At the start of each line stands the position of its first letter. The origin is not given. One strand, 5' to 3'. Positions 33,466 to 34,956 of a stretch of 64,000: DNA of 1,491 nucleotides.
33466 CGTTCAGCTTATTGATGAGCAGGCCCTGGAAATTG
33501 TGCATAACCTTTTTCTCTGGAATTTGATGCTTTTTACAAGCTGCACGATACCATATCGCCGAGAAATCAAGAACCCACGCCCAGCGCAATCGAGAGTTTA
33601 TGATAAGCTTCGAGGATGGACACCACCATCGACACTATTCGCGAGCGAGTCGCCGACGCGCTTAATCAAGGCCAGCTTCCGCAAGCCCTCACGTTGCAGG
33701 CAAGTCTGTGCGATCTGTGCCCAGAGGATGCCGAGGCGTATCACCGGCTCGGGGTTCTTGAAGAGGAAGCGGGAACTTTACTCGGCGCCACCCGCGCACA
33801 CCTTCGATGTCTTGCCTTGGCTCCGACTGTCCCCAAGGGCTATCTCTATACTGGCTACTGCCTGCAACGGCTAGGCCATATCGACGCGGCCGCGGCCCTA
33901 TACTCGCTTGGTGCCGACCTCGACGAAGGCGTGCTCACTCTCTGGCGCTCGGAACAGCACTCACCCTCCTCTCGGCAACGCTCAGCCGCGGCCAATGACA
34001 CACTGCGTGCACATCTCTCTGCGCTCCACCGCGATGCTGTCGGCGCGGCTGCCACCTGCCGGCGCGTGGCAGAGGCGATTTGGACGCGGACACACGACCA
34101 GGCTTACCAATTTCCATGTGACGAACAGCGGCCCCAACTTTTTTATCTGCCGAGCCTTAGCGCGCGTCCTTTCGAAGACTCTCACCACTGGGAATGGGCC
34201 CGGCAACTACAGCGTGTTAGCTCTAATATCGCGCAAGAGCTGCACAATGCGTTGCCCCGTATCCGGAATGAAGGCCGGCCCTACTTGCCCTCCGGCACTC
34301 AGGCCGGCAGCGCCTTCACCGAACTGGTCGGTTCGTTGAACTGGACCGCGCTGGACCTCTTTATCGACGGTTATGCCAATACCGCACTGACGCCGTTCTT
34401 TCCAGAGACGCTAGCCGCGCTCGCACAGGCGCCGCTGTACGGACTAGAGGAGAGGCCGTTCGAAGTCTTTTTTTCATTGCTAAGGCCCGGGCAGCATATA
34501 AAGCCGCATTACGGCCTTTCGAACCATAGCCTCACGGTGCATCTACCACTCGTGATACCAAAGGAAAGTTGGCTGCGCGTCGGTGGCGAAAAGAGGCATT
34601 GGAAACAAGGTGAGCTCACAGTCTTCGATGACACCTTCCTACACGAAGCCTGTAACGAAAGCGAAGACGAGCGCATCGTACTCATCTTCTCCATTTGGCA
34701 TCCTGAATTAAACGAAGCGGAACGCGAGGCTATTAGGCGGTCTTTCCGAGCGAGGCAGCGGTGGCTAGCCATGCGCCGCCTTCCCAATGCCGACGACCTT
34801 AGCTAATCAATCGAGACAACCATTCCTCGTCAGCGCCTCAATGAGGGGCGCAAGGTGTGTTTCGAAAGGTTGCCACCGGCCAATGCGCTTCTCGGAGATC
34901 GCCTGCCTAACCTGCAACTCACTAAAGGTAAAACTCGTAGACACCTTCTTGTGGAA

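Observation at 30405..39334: Cluster of four TPR-fused modifying enzymes (two sulfotransferases, an Asp/Asn-beta-hydroxylase type, a 2OG-Oxy_5 type), two paralogous 2OG oxygenases and SapC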

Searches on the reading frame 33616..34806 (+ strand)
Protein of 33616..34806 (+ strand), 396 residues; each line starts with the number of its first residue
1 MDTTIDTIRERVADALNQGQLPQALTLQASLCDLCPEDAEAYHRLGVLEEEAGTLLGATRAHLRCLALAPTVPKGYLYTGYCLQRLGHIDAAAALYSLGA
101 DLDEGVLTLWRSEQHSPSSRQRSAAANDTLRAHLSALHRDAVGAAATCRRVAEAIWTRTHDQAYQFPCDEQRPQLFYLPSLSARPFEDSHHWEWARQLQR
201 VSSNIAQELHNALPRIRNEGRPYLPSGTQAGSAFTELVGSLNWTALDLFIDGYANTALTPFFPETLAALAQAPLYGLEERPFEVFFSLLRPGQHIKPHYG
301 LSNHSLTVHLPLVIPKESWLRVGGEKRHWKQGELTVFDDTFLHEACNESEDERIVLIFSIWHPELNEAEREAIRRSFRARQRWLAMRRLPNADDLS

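Call 3: search_protein_families(library=pfam, proteins=[window:33616-34806:+], max_evalue=0.01)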
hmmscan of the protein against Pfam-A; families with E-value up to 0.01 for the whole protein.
window:33616-34806:+ (396 aa): 4 families
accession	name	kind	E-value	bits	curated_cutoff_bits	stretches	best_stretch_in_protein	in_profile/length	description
PF05118.21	Asp_Arg_Hydrox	-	6.5e-38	130.5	22.6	1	214-363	5-157/157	Aspartyl/Asparaginyl beta-hydroxylase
PF13431.12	TPR_17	-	3.7e-05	24.1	24.4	0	63-92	3-32/34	Tetratricopeptide repeat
PF13414.12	TPR_11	-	0.0061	16.7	26.8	0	18-48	7-37/42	TPR repeat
PF13371.12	TPR_9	-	0.0064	16.9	35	0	15-71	5-61/73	Tetratricopeptide repeat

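Call 5: search_protein_families(library=ncbifam, proteins=[window:33616-34806:+], max_evalue=0.001)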
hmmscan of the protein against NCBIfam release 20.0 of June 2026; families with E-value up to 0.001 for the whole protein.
window:33616-34806:+ (396 aa): 3 families
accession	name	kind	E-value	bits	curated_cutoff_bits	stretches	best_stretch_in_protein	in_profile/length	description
NF052565.1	OrnLipAcylHsRhiz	equivalog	2.6e-17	62.9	450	1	182-363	40-213/259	ornithine lipid ester-linked acyl 2-hydroxylase OlsC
NF033391.2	lipid_A_LpxO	equivalog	7e-13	48.3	500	1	285-363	141-221/297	lipid A hydroxylase LpxO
TIGR02552.1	LcrH_SycD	equivalog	0.00093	18.9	104.8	0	15-92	28-105/136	SycD/LcrH family type III secretion system chaperone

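Call 38: search_solved_structures(query=window:33616-34806:+, max_evalue=0.01, show_alignments=1)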
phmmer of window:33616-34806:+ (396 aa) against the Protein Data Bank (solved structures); distinct sequences matched with E-value up to 0.01: 38.
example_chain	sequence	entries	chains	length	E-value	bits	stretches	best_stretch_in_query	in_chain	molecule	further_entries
5apa_A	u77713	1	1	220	6.8e-21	78.1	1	240-372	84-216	ASPARTYL/ASPARAGINYL BETA-HYDROXYLASE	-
9fvx_A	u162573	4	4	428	1.8e-20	76.7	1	241-372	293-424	Aspartyl/asparaginyl beta-hydroxylase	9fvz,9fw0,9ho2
5jqy_A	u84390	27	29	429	1.8e-20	76.7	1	241-372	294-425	Aspartyl/asparaginyl beta-hydroxylase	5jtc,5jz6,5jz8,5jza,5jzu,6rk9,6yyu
7yb9_A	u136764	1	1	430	1.8e-20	76.7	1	241-372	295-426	Aspartyl/asparaginyl beta-hydroxylase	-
8re9_A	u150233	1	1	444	2e-20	76.5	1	241-372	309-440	Aspartyl/asparaginyl beta-hydroxylase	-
8re8_A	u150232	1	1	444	2e-20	76.5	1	241-372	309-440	Aspartyl/asparaginyl beta-hydroxylase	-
9fvu_A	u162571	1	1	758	7.1e-20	74.7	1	241-372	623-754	Aspartyl/asparaginyl beta-hydroxylase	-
8re5_A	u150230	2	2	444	7.2e-20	74.7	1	241-372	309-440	Aspartyl/asparaginyl beta-hydroxylase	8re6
8re7_A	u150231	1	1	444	2.6e-19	72.9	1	241-372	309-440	Aspartyl/asparaginyl beta-hydroxylase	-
7e6j_A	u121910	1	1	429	4.5e-19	72.1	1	241-372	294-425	Aspartyl/asparaginyl beta-hydroxylase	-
6q9f_A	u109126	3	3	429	4.5e-19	72.1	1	241-372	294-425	Aspartyl/asparaginyl beta-hydroxylase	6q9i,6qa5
9qhb_A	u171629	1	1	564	4.3e-13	52.4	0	17-111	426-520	Engineered tetratricopeptide repeat protein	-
9qhc_A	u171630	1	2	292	7.3e-08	35.2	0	17-110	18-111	Engineered tetratricopeptide repeat protein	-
6b85_J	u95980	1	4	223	1.4e-07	34.2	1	32-105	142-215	TMHC4_R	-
7yeh_B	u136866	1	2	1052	1.7e-07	34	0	15-98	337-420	UDP-N-acetylglucosamine--peptide N-acetylglucosaminyltransferase 110 kDa subunit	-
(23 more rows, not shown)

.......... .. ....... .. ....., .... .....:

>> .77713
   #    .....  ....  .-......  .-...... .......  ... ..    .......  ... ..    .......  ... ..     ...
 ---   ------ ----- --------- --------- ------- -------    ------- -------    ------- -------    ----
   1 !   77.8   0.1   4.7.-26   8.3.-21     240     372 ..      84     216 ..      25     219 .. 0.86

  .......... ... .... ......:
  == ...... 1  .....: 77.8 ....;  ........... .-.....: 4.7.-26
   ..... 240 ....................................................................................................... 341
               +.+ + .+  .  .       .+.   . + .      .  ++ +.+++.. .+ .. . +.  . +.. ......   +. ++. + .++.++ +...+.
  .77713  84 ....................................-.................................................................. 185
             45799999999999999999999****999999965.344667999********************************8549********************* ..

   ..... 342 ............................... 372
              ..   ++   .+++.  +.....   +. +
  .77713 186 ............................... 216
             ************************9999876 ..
